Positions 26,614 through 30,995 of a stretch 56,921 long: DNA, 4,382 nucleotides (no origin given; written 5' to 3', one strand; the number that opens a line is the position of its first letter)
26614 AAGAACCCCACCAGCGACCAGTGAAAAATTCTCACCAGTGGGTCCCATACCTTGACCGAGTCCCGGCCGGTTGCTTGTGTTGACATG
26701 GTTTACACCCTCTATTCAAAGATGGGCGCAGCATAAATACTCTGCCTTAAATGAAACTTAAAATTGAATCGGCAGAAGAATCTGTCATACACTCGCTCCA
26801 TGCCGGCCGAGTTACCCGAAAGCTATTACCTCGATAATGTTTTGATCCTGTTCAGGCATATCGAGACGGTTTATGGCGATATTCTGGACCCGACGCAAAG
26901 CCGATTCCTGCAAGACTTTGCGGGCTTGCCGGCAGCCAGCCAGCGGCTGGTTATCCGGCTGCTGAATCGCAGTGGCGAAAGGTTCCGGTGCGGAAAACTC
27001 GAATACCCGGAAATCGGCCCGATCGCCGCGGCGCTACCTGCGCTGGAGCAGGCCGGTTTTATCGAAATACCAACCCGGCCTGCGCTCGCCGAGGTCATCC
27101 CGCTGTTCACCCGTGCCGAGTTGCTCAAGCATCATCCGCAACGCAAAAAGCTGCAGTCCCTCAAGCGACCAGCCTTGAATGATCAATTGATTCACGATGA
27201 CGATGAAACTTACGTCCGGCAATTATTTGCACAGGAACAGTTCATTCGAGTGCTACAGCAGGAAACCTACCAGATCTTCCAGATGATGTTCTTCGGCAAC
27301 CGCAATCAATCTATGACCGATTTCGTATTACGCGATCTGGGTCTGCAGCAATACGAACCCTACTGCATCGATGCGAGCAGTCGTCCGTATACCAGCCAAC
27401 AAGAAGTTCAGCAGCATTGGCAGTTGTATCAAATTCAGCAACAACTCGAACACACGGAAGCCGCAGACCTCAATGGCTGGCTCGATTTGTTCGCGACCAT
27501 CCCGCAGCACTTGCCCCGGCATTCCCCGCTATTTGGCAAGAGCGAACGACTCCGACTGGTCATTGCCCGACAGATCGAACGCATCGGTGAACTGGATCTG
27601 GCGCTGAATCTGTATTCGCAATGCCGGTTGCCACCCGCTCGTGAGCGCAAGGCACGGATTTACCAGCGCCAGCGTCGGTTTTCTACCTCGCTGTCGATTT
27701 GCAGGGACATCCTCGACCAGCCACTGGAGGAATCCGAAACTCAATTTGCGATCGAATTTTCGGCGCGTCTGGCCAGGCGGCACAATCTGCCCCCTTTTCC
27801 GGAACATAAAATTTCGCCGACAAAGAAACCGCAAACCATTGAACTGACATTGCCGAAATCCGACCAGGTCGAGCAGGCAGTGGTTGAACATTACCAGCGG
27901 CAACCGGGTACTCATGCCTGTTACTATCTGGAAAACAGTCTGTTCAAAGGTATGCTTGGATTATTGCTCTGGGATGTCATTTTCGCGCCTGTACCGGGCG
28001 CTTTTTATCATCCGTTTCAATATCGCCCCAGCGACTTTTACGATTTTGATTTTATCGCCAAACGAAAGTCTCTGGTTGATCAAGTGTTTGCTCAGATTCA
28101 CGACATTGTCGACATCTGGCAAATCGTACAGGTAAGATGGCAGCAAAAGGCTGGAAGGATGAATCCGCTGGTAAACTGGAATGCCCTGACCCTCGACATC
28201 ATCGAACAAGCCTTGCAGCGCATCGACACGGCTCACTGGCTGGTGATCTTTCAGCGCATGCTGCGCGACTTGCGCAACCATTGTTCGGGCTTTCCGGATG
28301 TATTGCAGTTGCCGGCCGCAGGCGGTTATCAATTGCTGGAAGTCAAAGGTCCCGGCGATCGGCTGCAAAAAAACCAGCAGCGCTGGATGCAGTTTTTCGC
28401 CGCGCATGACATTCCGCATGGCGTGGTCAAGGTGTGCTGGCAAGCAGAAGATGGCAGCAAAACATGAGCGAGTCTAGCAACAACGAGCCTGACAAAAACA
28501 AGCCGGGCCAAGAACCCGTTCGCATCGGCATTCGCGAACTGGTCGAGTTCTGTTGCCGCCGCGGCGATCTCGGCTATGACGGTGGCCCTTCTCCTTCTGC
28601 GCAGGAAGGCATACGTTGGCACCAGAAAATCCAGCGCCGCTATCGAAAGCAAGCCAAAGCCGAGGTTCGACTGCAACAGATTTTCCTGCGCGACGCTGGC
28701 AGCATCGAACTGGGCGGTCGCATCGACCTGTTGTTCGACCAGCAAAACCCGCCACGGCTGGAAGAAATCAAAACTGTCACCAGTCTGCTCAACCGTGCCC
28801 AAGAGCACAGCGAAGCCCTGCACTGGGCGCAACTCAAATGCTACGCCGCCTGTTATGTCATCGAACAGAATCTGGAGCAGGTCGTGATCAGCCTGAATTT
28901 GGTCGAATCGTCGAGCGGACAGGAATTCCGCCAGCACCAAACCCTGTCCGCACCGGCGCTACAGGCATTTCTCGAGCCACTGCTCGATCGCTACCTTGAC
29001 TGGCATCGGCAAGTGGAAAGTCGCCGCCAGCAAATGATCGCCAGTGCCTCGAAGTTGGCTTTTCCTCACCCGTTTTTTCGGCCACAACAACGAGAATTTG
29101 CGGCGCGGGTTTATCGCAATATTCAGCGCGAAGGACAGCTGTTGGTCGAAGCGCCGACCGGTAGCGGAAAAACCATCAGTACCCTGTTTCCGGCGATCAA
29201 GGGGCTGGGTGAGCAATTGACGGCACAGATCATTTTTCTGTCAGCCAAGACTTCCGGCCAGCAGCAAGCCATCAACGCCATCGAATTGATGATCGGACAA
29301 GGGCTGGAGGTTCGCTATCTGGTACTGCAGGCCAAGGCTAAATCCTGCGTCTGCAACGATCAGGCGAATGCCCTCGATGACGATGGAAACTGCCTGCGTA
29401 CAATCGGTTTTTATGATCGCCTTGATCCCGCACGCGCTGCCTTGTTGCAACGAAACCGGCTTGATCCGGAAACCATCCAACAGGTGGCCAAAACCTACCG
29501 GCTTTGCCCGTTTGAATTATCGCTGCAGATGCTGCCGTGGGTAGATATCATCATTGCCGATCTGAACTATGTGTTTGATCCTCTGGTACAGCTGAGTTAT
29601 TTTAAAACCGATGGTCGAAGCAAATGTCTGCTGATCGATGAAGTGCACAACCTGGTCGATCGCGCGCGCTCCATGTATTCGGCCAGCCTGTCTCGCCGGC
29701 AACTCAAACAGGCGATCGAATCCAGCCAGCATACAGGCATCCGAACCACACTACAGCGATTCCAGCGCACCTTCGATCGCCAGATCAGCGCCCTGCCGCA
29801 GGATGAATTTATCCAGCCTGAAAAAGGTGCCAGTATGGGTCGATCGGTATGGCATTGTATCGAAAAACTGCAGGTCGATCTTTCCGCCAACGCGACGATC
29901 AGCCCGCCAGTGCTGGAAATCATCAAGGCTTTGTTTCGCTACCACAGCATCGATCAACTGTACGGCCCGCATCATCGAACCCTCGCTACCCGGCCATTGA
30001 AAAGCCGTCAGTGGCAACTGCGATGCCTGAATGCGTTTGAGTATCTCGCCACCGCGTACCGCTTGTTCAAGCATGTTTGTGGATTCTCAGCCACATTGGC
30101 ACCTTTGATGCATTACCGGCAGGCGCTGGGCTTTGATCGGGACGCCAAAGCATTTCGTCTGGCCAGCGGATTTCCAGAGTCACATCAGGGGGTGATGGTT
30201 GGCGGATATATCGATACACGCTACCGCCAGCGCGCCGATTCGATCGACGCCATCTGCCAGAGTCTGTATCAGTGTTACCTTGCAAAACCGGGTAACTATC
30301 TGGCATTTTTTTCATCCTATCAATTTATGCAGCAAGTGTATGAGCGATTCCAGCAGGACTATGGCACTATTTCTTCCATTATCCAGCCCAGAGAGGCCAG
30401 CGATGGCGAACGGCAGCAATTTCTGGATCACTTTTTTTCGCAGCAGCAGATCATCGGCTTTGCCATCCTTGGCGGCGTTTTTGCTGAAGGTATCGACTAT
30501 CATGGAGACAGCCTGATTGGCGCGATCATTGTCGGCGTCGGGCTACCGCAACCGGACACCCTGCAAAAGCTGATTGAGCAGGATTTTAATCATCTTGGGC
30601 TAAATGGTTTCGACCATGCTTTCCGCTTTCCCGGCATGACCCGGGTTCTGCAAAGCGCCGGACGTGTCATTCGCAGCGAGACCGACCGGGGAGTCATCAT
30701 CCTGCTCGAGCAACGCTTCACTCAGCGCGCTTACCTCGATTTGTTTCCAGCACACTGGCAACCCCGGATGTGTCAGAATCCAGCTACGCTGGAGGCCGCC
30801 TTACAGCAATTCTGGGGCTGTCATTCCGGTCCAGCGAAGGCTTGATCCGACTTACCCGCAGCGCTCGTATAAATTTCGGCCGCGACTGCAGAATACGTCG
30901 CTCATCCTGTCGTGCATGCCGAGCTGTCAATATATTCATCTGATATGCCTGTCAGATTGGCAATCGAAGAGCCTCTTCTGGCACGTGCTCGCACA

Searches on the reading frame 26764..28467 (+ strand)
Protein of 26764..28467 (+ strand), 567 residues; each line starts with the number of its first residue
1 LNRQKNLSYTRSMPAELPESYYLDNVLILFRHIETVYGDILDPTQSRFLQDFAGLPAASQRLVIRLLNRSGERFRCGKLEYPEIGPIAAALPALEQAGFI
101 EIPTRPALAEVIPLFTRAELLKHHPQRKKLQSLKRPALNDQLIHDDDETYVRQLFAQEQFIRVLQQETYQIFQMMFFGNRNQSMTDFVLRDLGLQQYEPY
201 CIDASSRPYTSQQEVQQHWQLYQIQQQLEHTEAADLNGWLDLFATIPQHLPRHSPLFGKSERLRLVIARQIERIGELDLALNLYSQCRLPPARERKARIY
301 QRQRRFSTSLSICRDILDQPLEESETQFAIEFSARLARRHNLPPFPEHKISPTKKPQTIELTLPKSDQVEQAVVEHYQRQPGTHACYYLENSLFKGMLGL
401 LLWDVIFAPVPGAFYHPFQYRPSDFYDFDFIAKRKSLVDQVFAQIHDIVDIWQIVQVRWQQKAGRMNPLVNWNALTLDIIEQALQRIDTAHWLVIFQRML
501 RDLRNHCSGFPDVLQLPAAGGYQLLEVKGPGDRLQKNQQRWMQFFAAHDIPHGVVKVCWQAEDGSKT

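Call 47: search_protein_families(library=pfam, proteins=[window:26764-28467:+], max_evalue=0.00001)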
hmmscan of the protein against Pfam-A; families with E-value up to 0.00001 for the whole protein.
window:26764-28467:+ (567 aa): 2 families
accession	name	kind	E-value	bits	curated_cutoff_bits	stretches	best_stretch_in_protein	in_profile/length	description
PF08774.17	VRR_NUC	-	4.2e-26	91.7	23.8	1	455-559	10-116/116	VRR-NUC domain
PF21315.3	FAN1_HTH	-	1.3e-21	76.7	27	1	21-101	2-82/82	FAN1, HTH domain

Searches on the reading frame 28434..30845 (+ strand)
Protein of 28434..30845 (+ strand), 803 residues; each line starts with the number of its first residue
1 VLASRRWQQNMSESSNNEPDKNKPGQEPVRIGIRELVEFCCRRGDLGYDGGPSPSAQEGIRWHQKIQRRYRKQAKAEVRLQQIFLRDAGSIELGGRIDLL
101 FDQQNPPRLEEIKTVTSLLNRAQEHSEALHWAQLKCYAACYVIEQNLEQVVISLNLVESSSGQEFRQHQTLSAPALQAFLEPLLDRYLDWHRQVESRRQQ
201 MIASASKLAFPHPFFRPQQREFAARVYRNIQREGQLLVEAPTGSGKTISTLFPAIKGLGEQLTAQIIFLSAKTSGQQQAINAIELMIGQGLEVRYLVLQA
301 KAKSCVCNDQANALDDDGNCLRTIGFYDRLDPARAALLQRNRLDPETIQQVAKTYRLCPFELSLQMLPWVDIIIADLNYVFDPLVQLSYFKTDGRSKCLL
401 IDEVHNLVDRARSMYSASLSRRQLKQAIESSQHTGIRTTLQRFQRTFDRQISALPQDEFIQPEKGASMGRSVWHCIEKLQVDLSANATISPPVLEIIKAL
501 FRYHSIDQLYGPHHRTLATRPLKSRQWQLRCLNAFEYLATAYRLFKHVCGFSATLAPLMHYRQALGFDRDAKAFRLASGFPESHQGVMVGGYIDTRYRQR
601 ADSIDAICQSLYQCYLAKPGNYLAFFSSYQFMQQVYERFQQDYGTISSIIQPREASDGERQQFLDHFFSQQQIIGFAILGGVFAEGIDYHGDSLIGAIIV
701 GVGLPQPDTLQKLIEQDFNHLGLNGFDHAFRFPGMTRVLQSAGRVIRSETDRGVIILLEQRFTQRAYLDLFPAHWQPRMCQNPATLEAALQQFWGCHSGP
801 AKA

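Call 47: search_protein_families(library=pfam, proteins=[window:28434-30845:+], max_evalue=0.00001)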
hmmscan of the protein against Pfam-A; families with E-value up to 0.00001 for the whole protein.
window:28434-30845:+ (803 aa): 4 families
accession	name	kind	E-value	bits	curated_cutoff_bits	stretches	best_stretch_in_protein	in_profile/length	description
PF13307.12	Helicase_C_2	-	1.9e-38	132.6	25.3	1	616-777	6-169/170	Helicase C-terminal domain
PF06733.21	DEAD_2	-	2.2e-12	47.4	21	1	298-424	33-172/172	DEAD_2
PF00270.35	DEAD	-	1.1e-07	32.2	26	0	224-294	5-77/167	DEAD/DEAH box helicase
PF04851.21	ResIII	-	1.1e-06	29.1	22.5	0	215-413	4-141/164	Type III restriction enzyme, res subunit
